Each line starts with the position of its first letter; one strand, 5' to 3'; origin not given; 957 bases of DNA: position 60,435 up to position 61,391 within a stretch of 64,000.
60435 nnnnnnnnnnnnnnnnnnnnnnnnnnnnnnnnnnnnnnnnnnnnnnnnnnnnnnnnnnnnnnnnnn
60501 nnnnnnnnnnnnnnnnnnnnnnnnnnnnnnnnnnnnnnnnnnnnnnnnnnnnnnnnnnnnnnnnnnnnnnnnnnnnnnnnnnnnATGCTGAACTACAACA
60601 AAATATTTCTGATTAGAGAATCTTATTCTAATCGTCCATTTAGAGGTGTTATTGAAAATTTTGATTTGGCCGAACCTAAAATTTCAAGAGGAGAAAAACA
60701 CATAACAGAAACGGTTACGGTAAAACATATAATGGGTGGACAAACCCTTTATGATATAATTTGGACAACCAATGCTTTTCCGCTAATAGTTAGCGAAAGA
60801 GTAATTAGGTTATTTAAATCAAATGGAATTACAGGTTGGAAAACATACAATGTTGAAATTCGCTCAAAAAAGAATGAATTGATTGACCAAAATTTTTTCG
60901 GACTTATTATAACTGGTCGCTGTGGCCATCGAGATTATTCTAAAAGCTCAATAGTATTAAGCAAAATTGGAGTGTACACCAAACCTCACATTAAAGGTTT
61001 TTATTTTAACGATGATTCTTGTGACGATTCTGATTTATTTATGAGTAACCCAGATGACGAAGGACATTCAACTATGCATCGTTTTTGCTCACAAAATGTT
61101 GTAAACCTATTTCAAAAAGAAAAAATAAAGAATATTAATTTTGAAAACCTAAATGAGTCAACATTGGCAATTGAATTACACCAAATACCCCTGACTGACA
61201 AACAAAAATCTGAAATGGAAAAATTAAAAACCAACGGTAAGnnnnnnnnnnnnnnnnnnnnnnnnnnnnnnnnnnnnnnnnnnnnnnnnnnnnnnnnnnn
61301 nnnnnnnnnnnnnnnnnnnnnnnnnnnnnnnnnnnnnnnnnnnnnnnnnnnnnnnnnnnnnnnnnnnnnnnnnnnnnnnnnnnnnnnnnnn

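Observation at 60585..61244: Orphan 219-aa gene tightly linked downstream of the Fic gene. Possible third component or immunity-like protein.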

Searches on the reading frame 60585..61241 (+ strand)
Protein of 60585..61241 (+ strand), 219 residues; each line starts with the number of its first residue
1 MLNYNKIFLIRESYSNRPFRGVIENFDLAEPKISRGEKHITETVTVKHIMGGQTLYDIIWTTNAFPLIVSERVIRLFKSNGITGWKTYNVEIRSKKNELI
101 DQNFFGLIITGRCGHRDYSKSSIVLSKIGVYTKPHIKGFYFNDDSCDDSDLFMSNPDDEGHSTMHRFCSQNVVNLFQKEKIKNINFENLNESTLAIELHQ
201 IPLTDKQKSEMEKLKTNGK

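Call 3: search_protein_families(library=pfam, proteins=[window:60585-61241:+], max_evalue=1)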
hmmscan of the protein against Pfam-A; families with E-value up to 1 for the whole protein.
window:60585-61241:+ (219 aa): 1 family
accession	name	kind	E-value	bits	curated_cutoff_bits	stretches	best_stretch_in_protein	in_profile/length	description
PF07791.16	Imm11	-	0.00017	21.5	22.1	1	67-188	71-191/194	Immunity protein family (Imm11)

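Call 4: search_protein_families(library=ncbifam, proteins=[window:60585-61241:+], max_evalue=1)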
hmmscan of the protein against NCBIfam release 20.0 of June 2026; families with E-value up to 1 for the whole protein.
window:60585-61241:+ (219 aa): 0 families

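Call 5: search_protein_families(library=padloc, proteins=[window:60585-61241:+], max_evalue=1)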
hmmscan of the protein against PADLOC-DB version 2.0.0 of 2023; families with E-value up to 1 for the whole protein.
window:60585-61241:+ (219 aa): 0 families

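Call 7: find_homologous_proteins(query=window:60585-61241:+, max_evalue=0.001)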
Query window:60585-61241:+ (219 aa): 42 proteins with E <= 0.001 among 144 candidates.
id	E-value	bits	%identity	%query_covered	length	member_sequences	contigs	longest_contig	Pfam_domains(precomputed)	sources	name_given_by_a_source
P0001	3.7e-144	496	100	100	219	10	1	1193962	-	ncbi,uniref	ncbi:hypothetical protein ACFPH8_01970 [Bizionia hallyeonensis]|uniref:Uncharacterized protein n=1 T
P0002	2.4e-120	418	84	99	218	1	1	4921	-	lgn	-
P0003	1.9e-110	386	80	99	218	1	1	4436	-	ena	-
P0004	2.7e-110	385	76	99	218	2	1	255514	-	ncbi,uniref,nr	ncbi:hypothetical protein [Allomuricauda sp. M10]|uniref:hypothetical protein n=1 Tax=Allomuricauda 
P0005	4.9e-109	381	76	99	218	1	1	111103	-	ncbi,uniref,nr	ncbi:hypothetical protein L3X37_11285 [Sabulilitoribacter arenilitoris]|uniref:Uncharacterized prote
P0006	2.2e-108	379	77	99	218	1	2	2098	-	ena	-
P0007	3.4e-106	372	75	99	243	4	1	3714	-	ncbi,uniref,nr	ncbi:hypothetical protein [Aequorivita echinoideorum]|uniref:hypothetical protein n=1 Tax=Aequorivit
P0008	2.5e-104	366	73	99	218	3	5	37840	-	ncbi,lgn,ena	-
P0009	1.4e-101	357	72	99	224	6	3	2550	-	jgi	-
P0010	3.5e-101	355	73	99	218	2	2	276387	-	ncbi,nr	ncbi:hypothetical protein [Leeuwenhoekiella marinoflava]|nr:hypothetical protein [Leeuwenhoekiella m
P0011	8.8e-99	347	69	99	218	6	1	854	-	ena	-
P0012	1.3e-98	347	69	99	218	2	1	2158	-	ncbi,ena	-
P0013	1.7e-96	340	69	99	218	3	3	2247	-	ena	-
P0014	1.9e-96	340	69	99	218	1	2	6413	-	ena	-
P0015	8.3e-96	338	68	99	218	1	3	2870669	-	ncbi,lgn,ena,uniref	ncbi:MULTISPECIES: hypothetical protein [Tenacibaculum]|uniref:hypothetical protein n=1 Tax=Tenaciba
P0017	9.2e-94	331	68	99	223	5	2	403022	-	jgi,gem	-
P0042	7.9e-28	116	37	91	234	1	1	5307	-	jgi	jgi:hypothetical protein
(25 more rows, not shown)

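Call 10: find_related_loci(query=A1, collection=genome_contigs, flank=6000)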
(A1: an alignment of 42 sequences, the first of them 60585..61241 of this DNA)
Query A1 (219 aa) in genome_contigs; peptide patterns used: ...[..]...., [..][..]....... (x = any residue, [..] = any of these).
63 stretches matched a pattern; 42 encode a relative of the query (tblastn E <= 1e-3); 42 distinct loci.
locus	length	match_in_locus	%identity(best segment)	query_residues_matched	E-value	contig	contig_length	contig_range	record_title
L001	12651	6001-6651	96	1-217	9e-142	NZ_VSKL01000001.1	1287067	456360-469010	Bizionia algoritergicola strain APA-1 NODE_1_length_1287067_cov_214.976, whole genome shotgun sequence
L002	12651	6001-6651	76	1-217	8e-116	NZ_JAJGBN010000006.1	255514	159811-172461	Allomuricauda sp. M10 6, whole genome shotgun sequence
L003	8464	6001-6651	76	1-217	3e-114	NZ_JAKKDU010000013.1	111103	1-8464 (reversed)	Wocania arenilitoris strain HMF6543 s_areni-1_13, whole genome shotgun sequence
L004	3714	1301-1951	75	1-217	1e-113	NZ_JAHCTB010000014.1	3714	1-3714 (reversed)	Aequorivita echinoideorum strain JCM30378 Scaffold14_1, whole genome shotgun sequence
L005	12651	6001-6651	73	1-217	3e-109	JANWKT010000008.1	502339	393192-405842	MAG: Flavobacteriales bacterium isolate CRAIB_MAG100 c_000000015855, whole genome shotgun sequence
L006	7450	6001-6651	72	1-217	6e-107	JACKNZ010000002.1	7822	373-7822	MAG: Moraxellaceae bacterium isolate HK-STAS-PROT-157 HK-STAS-PROT-157_2, whole genome shotgun sequence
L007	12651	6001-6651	73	1-217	1e-106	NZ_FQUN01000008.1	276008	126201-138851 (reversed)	Leeuwenhoekiella marinoflava DSM 3653, whole genome shotgun sequence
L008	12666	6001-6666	69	1-217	9e-103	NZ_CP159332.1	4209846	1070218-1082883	Maribacter sp. LLG6340-A2 chromosome, complete genome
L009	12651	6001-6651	68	1-217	3e-101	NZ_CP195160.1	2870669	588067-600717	Tenacibaculum sp. A30 chromosome, complete genome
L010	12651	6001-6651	68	1-217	3e-101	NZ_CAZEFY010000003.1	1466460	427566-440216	Tenacibaculum aestuarii isolate SMK4(T) TAESTU_Contig_3, whole genome shotgun sequence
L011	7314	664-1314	67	1-217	1e-97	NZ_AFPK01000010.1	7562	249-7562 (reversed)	Ochrovirga pacifica strain S85 contig00013, whole genome shotgun sequence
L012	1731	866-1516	64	1-217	2e-101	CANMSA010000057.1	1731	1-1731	uncultured Flavobacteriaceae bacterium isolate 2-697.fasta genome assembly, contig: NODE_57, whole genome shotgun sequen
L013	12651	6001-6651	62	1-217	3e-94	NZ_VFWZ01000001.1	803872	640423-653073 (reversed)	Aquimarina algicola strain M625 scaffold1, whole genome shotgun sequence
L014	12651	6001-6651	62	1-217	5e-93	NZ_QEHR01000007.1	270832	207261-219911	Marixanthomonas spongiae strain HN-E44 contig7, whole genome shotgun sequence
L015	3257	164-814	60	1-217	7e-86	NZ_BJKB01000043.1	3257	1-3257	Gelidibacter japonicus strain Bio7-1 Scaffold43, whole genome shotgun sequence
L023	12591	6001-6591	36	1-201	3e-34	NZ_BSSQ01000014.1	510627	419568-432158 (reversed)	Paenibacillus glycanilyticus strain mu1 sequence14, whole genome shotgun sequence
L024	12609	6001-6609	34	3-211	8e-32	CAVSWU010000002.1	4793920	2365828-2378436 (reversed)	MAG: uncultured delta proteobacterium isolate MFD05674.bin.1.60 genome assembly, contig: contig_30831, whole genome shot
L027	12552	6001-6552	34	3-191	1e-29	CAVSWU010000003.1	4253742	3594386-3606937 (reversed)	MAG: uncultured delta proteobacterium isolate MFD05674.bin.1.60 genome assembly, contig: contig_8560, whole genome shotg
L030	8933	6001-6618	32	1-211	2e-28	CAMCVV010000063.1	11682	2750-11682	MAG: Paenibacillus alvei isolate ME-08apr19-84 genome assembly, contig: ME-08apr19-C11887, whole genome shotgun sequence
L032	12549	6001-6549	33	3-191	5e-27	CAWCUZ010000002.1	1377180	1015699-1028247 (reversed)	MAG: uncultured Acidobacteriota bacterium isolate MFD04944.bin.2.142 genome assembly, contig: contig_24676, whole genome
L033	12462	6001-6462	34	32-191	1e-23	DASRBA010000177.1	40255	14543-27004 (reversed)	MAG TPA_asm: Myxococcaceae bacterium isolate SMAG_U11132 k141_4568281, whole genome shotgun sequence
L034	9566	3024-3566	32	3-191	2e-22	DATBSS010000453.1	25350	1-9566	MAG TPA_asm: Myxococcaceae bacterium isolate SMAG_U4163 k141_760846, whole genome shotgun sequence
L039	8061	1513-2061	27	2-191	2e-15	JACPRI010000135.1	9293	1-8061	MAG: Verrucomicrobia bacterium isolate NC_groundwater_675_Ag_B-0.1um_59_41 B_1_S1_Biohub_coassembly_k141_1550786, whole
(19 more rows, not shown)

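Call 15: search_protein_families(library=pfam, proteins=[L003:1603-4953:+, L006:2364-4943:+, L030:1491-5228:+, L023:3719-5647:+, L032:4056-5987:+, L034:383-3010:+, L039:3-1505:+, L033:4590-5903:+, L024:4551-5987:+, L027:4599-5987:+], max_evalue=0.01)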
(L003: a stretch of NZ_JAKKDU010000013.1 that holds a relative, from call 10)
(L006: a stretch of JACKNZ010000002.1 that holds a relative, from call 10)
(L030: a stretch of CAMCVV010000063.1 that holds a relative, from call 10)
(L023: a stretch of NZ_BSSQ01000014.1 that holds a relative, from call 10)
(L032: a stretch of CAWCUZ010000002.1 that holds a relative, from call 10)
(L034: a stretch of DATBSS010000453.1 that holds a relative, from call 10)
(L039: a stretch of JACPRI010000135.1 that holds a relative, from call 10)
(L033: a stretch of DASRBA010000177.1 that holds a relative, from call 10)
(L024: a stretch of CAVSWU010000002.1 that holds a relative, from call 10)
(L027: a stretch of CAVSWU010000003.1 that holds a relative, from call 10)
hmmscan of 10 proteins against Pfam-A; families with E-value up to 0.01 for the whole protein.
L003:1603-4953:+ (1117 aa): 6 families
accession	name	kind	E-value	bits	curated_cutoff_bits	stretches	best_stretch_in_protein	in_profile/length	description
PF07517.20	SecA_DEAD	-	1.8e-114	382.3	24.6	1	9-582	2-290/290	SecA DEAD-like domain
PF21090.3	P-loop_SecA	-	2.1e-76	256.5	27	2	597-698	1-102/205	SecA P-loop domain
PF07516.18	SecA_SW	-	1.4e-55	188.9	26.7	1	768-1017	1-198/200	SecA Wing and Scaffold domain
PF01043.26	SecA_PP_bind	-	2.5e-30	105.7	23.5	1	398-538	2-110/110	SecA preprotein cross-linking domain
PF00270.35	DEAD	-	1.7e-05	25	26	1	189-309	18-133/167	DEAD/DEAH box helicase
PF00271.37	Helicase_C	-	0.00049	20.8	23.5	1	619-730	7-110/110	Helicase conserved C-terminal domain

L006:2364-4943:+ (860 aa): 3 families
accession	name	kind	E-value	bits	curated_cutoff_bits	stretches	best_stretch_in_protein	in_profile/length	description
PF02384.22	N6_Mtase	-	3e-19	69.9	20.4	2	357-486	27-137/311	N-6 DNA Methylase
PF01420.25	Methylase_S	-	1.2e-16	61.9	22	1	692-850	4-167/168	Type I restriction modification DNA specificity domain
PF08774.17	VRR_NUC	-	0.00046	20.7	23.8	0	26-85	34-95/116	VRR-NUC domain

L030:1491-5228:+ (1246 aa): 4 families
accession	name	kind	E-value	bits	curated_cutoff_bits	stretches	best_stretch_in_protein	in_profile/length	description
PF00082.27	Peptidase_S8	-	9.5e-55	186.4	21.8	1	180-420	1-288/288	Subtilase family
PF00041.27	fn3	-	1.5e-16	60.8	25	2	699-779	2-83/84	Fibronectin type III domain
PF25523.1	Ig_RIMBP2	-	0.0021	18.5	27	0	788-847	2-69/105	RIMBP2-like, immunoglobulin-like domain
PF17957.7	Big_7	-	0.0046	18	24.1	0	799-853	13-68/70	Bacterial Ig domain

L023:3719-5647:+ (643 aa): 12 families
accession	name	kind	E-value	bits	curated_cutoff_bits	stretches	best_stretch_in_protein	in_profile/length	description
PF00664.28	ABC_membrane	-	4.1e-63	214.1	28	1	72-353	1-274/274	ABC transporter transmembrane region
PF00005.33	ABC_tran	-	5.9e-32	111.6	25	1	416-564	2-137/137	ABC transporter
PF00004.35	AAA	-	0.00016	22.6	21.2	1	429-587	2-97/131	ATPase family associated with various cellular activities (AAA)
PF13401.12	AAA_22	-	0.00034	21.4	27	1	427-562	7-93/130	AAA domain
PF13304.12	AAA_21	-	0.00041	20.9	27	0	516-568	221-273/304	AAA domain, putative AbiEii toxin, Type IV TA system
PF06472.20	ABC_membrane_2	-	0.00094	19.1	24.4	1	72-262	17-196/269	ABC transporter transmembrane region 2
PF03193.22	RsgA_GTPase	-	0.0018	18.5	30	1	412-456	94-137/174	RsgA GTPase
PF02463.25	SMC_N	-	0.002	18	40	0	455-606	110-211/220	RecF/RecN/SMC N terminal domain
PF13476.12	AAA_23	-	0.0024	19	27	1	416-445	11-39/201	AAA domain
PF13191.12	AAA_16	-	0.0024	18.8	32.6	1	426-563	25-142/167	AAA ATPase domain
PF13604.12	AAA_30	-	0.0036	17.5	27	0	425-457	18-50/191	AAA domain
PF02367.23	TsaE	-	0.0096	16.3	26.6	0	414-451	10-47/128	Threonylcarbamoyl adenosine biosynthesis protein TsaE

L032:4056-5987:+ (644 aa): 3 families
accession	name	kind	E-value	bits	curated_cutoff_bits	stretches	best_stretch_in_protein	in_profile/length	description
PF18998.6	Flg_new_2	-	3.7e-05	24.1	23.6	1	271-348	4-71/73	Divergent InlB B-repeat domain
PF03527.20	RHS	-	0.0018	18.5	27.9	1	355-385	2-32/38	RHS protein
PF10648.15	Gmad2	-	0.0019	18.9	25.7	0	33-59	3-29/86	Immunoglobulin-like domain of bacterial spore germination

L034:383-3010:+ (876 aa): 0 families

L039:3-1505:+ (501 aa): 1 family
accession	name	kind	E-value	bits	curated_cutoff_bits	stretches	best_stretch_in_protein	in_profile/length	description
PF05593.20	RHS_repeat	-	3.5e-05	24.5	22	0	58-85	1-28/38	RHS Repeat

L033:4590-5903:+ (438 aa): 1 family
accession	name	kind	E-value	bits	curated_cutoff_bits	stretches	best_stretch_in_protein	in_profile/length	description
PF09533.15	DUF2380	-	0.0066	16.4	26.3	0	360-434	99-179/187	Predicted lipoprotein of unknown function (DUF2380)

L024:4551-5987:+ (479 aa): 1 family
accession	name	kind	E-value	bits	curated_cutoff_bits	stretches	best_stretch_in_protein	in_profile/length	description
PF09533.15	DUF2380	-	0.0073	16.2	26.3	0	401-428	97-126/187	Predicted lipoprotein of unknown function (DUF2380)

L027:4599-5987:+ (463 aa): 1 family
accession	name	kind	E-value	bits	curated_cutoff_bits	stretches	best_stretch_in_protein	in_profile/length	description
PF09533.15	DUF2380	-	0.00065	19.6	26.3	1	343-441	52-159/187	Predicted lipoprotein of unknown function (DUF2380)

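Call 17: predict_structure(alignment_id=A1)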
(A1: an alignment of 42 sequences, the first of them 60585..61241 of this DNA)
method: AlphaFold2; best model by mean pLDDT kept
length: 219 residues; sequences in the alignment: 42
mean_pLDDT: 79.0   pTM: 0.75
mean pLDDT of the five models: 79.0, 78.7, 76.3, 76.3, 75.8
residues with pLDDT >= 90: 91; 70-90: 63; 50-70: 43; < 50: 22
segments of 3 or more residues with pLDDT < 50: 121-128, 191-200
pLDDT, mean of each block of 10 residues (from residue 1): 73 77 90 83 93 91 84 98 95 95 94 74 48 61 75 80 83 96 87 38 64 58
secondary structure, 60 per line:
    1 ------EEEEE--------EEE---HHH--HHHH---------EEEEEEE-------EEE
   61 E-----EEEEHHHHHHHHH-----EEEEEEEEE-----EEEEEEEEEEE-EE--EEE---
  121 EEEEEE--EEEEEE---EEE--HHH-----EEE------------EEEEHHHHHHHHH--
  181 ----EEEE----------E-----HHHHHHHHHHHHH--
elements in order: E7-11 E20-22 H31-34 E44-50 E58-61 E67-70 H71-79 E85-93 E99-109 E115-117 E121-126 E129-134 E138-140 E151-153 E166-169 H170-178 E185-188 H205-217

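Call 21: fold_search(model_id=the predicted structure, library=pdb)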
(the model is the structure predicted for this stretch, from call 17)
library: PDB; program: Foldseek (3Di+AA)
matches with E <= 10: 78; with E <= 0.001: 1
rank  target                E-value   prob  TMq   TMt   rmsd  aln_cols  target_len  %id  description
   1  6a4c_MODEL_1_A        7.7e-09  1.00  0.57  0.58   8.1       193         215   14  Solution structure of MXAN_0049 (released 2019-06-19)
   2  5jda                  9.3e-01  0.06  0.15  0.10  11.4       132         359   12  Bacillus cereus CotH kinase plus Mg2+/AMP (released 2016-05-18)
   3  8qoh_B                1.5e+00  0.03  0.12  0.11  15.0       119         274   13  Crystal structure of the kinetoplastid kinetochore protein KKT14 C-terminal domain from Apiculatamorpha spiralis (released 2024-01-17)
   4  5jd9                  1.6e+00  0.05  0.14  0.10  11.1       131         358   12  Bacillus cereus CotH kinase (released 2016-05-18)
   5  1xr0_B                1.7e+00  0.02  0.08  0.12  17.9       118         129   15  Structural Basis of SNT PTB Domain Interactions with Distinct Neurotrophic Receptors (released 2004-11-02)
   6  8qoh_A                2.2e+00  0.02  0.13  0.11  15.3       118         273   12  Crystal structure of the kinetoplastid kinetochore protein KKT14 C-terminal domain from Apiculatamorpha spiralis (released 2024-01-17)
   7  9c39_I                2.6e+00  0.01  0.07  0.10  18.1       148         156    7  Bacteriophage Sf14 neck C6 reconstruction (released 2025-02-05)
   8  5uzm_A                3.2e+00  0.04  0.13  0.23   5.8        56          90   14  Crystal structure of Glorund qRRM2 domain (released 2017-03-22)
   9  4ftf                  3.2e+00  0.03  0.13  0.22   9.0        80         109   18  Structure of the Type II secretion system pilotin AspS from Vibrio cholerae (released 2012-11-28)
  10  5lvu                  3.6e+00  0.02  0.12  0.07  16.2       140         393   11  XiaF (apo) from Streptomyces sp. (released 2017-06-28)
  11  9en7                  4.0e+00  0.06  0.14  0.30   5.6        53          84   19  Hrp48 RRM1 domain (released 2024-11-13)
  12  2eei_MODEL_1_A        4.5e+00  0.02  0.11  0.19  16.1       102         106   14  Solution Structure of Second PDZ domain of PDZ Domain Containing Protein 1 (released 2008-02-26)
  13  9g9e_E                4.5e+00  0.00  0.08  0.09  17.5       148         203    8  CryoEM structure of Enterococcus italicus Csm-crRNA complex bound to AMPNPP (released 2025-01-29)
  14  9g9j_F                4.8e+00  0.01  0.13  0.15  19.3       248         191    8  CryoEM structure of Enterococcus italicus Csm-crRNA complex bound to pNppA3 and AMPNPP (released 2025-01-29)
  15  9e7f_3                5.1e+00  0.01  0.14  0.12  13.9       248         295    7  Cryo-EM structure of the Pyrobaculum calidifontis 70S ribosome in complex with Dri (released 2024-11-20)
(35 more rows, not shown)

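Call 23: search_protein_representatives(alignment_id=A1)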
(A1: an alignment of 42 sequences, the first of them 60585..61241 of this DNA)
Query: 42 sequences, 218 profile positions. Proteins with E-value up to 0.001 (for the whole library): 1560; up to 1e-10: 856; up to 1e-30: 70. The best 150 are listed.
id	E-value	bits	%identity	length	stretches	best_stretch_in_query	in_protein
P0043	2.5e-69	249.4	-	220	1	1-214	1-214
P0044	1.4e-60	220.8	-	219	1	1-214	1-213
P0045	9.2e-59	214.9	-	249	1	1-212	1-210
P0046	3.8e-58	212.9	-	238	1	3-211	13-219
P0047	5.1e-54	199.4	-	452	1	3-214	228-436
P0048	1.8e-51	191.1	-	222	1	3-206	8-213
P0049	5.7e-49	182.9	-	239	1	4-212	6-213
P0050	2.2e-45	171.2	-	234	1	7-211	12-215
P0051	1.2e-44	168.7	-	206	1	3-199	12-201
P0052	7.3e-44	166.2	-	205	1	3-194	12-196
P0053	9.1e-44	165.9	-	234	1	3-203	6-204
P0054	5.6e-43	163.3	-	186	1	4-184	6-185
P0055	5.8e-42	160.0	-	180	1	50-213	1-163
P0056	6.6e-42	159.8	-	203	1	3-192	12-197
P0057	1.3e-40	155.5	-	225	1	3-210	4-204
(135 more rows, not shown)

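Call 27: search_solved_structures(query=A1, max_evalue=1, show_alignments=1)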
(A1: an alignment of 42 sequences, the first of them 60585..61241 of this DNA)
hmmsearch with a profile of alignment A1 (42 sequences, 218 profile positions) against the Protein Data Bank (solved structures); distinct sequences matched with E-value up to 1: 3.
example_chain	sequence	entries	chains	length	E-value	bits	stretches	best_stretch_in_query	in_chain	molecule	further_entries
5ur2_A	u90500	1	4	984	0.12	15.1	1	120-168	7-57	Bifunctional protein PutA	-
7dla_A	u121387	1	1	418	0.86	12.3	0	68-88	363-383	Nucleoside permease NupG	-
7dl9_A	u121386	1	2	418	0.88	12.2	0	68-88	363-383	Nucleoside permease NupG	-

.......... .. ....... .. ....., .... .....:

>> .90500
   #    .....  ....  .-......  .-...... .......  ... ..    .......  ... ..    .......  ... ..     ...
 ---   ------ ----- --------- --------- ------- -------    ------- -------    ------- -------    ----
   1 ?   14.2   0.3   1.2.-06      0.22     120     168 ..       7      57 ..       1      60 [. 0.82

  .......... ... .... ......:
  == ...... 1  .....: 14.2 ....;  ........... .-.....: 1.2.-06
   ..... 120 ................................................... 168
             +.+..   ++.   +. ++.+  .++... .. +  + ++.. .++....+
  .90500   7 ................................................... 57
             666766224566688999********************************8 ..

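Call 29: search_protein_families(library=pfam, alignment_id=A2, max_evalue=0.001)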
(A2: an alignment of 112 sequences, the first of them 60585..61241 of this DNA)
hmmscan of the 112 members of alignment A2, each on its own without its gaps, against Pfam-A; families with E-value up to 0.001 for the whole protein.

A. member 1, window:60585-61241:+ (219 aa): 1 family
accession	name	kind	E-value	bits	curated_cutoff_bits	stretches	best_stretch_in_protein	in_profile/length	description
PF07791.16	Imm11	-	0.00017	21.5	22.1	1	67-188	71-191/194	Immunity protein family (Imm11)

B. families by the number of members that match (of 112 scanned): 2 families
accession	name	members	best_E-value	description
PF07791.16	Imm11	37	9.4e-12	Immunity protein family (Imm11)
PF15570.11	Imm43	3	0.00011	Immunity protein 43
